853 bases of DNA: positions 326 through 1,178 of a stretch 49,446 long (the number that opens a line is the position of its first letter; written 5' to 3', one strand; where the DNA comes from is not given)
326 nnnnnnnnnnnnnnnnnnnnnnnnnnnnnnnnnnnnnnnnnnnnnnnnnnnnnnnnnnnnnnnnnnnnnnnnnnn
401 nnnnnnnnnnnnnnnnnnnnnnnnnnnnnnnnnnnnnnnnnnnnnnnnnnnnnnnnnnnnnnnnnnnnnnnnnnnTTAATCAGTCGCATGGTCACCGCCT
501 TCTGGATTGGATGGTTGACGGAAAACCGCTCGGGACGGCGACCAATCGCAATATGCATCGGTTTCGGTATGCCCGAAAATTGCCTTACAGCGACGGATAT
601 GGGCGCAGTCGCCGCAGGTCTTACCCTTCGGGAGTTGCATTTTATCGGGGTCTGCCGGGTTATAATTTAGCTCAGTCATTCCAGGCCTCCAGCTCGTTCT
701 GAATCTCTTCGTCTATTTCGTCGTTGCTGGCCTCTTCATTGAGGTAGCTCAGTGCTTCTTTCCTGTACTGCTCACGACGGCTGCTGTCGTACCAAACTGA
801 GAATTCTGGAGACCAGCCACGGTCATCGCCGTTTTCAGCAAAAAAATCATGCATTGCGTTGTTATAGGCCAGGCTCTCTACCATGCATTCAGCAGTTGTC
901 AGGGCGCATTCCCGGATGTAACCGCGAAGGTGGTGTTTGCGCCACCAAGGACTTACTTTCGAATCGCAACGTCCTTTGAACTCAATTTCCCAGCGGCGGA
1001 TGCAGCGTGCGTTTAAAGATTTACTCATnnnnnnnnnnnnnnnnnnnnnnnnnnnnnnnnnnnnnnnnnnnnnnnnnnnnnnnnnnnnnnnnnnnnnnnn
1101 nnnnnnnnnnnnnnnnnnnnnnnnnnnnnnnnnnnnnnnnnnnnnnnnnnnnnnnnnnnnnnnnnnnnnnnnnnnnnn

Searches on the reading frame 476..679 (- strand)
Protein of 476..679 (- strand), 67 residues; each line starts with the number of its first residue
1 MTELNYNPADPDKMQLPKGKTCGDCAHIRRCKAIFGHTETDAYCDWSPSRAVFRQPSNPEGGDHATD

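Call 37: search_protein_families(library=pfam, proteins=[window:476-679:-], max_evalue=0.1)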
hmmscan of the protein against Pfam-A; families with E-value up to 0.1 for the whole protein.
window:476-679:- (67 aa): 0 families

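Call 50: search_protein_families(library=phrogs, proteins=[window:476-679:-], max_evalue=0.001)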
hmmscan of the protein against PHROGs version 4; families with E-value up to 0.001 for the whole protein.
window:476-679:- (67 aa): 1 family
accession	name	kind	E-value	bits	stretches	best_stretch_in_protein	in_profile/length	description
phrog_10154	-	unknown function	4.8e-33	113.6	1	1-58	5-62/63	-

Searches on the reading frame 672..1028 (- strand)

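Call 37: search_protein_families(library=pfam, proteins=[window:672-1028:-], max_evalue=0.1)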
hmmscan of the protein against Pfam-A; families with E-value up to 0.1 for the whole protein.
window:672-1028:- (118 aa): 0 families

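Call 50: search_protein_families(library=phrogs, proteins=[window:672-1028:-], max_evalue=0.001)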
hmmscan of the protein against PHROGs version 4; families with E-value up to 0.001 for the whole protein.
window:672-1028:- (118 aa): 1 family
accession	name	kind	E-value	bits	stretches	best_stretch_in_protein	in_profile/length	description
phrog_6675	-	unknown function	1.5e-62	210.1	1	1-118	1-114/114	-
